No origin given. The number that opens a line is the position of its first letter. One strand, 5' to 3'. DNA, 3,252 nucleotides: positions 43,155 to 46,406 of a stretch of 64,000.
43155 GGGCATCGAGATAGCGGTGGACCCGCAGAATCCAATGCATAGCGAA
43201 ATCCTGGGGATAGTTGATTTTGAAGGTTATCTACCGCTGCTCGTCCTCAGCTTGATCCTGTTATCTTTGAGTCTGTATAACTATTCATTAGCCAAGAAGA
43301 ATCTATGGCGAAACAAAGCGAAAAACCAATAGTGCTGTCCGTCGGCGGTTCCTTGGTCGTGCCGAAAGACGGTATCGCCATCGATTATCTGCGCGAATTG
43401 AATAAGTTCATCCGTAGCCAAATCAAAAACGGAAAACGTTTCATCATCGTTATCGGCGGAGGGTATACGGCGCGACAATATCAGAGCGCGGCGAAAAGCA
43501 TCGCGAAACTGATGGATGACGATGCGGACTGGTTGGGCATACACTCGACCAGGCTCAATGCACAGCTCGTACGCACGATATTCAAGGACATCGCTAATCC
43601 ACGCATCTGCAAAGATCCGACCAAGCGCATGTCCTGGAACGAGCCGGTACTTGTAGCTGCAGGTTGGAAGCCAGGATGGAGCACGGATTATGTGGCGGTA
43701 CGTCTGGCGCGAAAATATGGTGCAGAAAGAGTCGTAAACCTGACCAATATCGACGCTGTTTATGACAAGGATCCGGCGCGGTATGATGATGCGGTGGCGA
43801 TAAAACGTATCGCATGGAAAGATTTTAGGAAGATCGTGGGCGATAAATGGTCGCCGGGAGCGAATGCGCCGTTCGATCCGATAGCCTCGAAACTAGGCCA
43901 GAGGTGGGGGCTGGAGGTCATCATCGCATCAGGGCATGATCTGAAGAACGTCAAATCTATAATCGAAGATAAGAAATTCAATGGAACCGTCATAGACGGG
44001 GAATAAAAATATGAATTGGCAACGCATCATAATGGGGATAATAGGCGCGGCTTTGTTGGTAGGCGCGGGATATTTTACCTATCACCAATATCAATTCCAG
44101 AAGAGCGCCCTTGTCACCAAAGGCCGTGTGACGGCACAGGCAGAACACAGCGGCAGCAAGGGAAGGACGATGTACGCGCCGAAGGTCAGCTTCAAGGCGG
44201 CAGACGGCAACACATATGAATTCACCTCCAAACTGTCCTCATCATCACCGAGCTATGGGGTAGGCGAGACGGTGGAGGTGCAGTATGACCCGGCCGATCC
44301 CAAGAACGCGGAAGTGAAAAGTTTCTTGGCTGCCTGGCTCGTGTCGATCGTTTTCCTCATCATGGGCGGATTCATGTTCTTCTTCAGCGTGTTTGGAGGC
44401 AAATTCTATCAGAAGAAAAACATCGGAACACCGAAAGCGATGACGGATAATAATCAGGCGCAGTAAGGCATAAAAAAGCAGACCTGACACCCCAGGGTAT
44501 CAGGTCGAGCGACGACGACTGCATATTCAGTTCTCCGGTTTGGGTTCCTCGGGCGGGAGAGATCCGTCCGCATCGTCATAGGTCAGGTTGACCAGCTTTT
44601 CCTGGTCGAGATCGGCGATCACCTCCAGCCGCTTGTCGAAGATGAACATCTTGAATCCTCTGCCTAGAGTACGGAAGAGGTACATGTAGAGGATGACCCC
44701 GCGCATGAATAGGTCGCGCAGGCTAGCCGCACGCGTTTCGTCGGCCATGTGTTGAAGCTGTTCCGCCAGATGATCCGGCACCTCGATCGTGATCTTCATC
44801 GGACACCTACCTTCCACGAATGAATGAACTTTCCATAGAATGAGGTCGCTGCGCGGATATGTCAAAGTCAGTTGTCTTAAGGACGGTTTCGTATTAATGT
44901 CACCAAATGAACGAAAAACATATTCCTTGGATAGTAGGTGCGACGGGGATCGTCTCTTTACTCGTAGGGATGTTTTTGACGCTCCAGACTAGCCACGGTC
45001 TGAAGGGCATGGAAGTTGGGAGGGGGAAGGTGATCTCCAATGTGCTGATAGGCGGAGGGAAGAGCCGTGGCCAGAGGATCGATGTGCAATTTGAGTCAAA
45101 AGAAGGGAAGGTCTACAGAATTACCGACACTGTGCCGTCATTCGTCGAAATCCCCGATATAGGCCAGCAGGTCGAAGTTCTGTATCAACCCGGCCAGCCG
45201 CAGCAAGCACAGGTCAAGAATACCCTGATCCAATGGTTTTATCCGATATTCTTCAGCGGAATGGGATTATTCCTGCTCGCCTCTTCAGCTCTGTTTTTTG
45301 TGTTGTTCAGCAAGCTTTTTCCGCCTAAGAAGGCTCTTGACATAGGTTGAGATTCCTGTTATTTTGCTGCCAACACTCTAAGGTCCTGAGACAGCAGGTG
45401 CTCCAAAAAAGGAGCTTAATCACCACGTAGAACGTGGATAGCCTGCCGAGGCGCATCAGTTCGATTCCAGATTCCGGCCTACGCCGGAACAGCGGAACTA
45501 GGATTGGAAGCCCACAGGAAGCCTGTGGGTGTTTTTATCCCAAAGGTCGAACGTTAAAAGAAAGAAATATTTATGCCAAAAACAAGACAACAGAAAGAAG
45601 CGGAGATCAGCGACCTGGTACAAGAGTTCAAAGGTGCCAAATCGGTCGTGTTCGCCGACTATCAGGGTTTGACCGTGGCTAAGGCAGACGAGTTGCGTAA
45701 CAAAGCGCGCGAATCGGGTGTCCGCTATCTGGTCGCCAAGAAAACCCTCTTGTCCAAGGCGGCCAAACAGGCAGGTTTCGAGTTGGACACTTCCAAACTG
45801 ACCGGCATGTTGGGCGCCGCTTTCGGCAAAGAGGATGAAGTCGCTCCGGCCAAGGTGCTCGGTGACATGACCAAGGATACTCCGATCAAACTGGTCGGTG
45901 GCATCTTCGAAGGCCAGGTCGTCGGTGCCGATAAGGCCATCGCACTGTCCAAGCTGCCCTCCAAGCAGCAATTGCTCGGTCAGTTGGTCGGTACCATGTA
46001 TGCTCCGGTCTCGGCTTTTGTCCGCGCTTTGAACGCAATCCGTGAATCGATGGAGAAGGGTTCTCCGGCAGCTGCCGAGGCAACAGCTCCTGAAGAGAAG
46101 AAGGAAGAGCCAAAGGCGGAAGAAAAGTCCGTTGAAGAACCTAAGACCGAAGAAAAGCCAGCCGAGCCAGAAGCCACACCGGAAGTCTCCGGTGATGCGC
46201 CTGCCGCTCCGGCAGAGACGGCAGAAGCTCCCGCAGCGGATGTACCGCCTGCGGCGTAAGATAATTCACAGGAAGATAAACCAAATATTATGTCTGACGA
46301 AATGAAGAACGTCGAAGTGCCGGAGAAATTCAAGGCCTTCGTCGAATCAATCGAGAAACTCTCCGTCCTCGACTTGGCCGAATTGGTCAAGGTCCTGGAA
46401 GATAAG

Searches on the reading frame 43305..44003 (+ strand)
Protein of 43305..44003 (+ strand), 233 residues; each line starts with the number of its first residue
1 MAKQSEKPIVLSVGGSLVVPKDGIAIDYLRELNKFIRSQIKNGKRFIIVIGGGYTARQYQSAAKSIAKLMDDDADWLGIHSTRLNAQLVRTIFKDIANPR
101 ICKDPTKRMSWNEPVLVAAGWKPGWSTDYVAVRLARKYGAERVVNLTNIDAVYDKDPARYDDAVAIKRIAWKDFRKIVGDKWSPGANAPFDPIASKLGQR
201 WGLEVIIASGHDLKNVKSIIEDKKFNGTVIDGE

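Call 104: search_protein_families(library=pfam, proteins=[window:43305-44003:+], max_evalue=0.001)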
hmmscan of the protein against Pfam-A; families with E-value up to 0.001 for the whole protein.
window:43305-44003:+ (233 aa): 1 family
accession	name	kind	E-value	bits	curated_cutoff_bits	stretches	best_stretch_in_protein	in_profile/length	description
PF00696.33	AA_kinase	-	1.3e-25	90.9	24.9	1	8-209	2-234/234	Amino acid kinase family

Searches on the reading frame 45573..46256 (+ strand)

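Call 107: search_protein_families(library=pfam, proteins=[window:45573-46256:+], max_evalue=0.00001)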
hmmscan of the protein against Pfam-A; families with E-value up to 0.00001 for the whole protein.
window:45573-46256:+ (228 aa): 1 family
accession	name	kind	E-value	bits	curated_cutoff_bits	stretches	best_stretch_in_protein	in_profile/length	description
PF00466.25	Ribosomal_L10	-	3.5e-23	82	22.8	1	3-100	1-99/100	Ribosomal protein L10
